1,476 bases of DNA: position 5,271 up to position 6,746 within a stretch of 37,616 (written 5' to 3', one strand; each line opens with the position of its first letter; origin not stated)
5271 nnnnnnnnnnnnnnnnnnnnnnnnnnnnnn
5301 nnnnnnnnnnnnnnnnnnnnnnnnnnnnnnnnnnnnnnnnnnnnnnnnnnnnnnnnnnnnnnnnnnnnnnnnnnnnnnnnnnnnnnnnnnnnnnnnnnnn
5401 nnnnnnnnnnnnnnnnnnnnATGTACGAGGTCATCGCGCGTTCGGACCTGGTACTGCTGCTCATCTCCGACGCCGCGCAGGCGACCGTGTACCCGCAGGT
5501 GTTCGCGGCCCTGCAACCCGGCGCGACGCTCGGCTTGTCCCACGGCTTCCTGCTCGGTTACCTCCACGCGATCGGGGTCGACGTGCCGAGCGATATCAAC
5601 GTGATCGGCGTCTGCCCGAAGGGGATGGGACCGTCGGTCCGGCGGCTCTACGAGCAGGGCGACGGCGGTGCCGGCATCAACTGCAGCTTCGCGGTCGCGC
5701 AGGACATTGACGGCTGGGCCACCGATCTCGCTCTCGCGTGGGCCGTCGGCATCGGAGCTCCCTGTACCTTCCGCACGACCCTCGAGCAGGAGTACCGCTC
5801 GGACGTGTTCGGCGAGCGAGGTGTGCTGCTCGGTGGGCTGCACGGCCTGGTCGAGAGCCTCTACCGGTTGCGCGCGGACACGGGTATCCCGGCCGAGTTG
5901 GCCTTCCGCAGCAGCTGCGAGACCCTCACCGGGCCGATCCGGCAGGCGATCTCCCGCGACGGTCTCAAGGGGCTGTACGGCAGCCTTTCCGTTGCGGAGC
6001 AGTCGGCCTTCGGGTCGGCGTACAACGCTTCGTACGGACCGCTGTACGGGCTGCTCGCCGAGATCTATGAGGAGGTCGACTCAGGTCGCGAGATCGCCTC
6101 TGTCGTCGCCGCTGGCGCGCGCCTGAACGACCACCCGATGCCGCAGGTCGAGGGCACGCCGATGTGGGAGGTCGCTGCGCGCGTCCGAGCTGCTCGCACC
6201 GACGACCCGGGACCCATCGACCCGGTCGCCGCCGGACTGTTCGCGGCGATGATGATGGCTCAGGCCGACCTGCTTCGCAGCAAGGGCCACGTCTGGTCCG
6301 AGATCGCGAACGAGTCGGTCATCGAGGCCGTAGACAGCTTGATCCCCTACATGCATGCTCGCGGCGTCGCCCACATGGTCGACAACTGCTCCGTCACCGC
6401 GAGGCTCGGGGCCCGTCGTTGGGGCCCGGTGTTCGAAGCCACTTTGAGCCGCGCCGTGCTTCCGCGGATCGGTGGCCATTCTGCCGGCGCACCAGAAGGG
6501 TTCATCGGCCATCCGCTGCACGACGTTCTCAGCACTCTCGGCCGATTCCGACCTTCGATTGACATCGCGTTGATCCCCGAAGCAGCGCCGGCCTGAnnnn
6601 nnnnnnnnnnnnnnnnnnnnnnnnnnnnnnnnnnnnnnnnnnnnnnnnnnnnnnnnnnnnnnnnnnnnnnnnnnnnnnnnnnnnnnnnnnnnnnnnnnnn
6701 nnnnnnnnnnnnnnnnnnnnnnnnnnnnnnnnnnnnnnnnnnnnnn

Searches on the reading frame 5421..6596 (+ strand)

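Call 39: search_protein_families(library=pfam, proteins=[window:5421-6596:+], max_evalue=0.00001)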
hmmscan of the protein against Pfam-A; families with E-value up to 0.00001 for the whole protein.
window:5421-6596:+ (391 aa): 2 families
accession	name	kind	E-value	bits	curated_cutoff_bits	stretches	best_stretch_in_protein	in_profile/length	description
PF01450.25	KARI_C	-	4.3e-31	108.6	29.1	1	122-259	2-142/144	Ketol-acid reductoisomerase, C-terminal domain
PF07991.19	KARI_N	-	9.7e-21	74.5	20.6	1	3-113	56-161/165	Acetohydroxy acid isomeroreductase, NADPH-binding domain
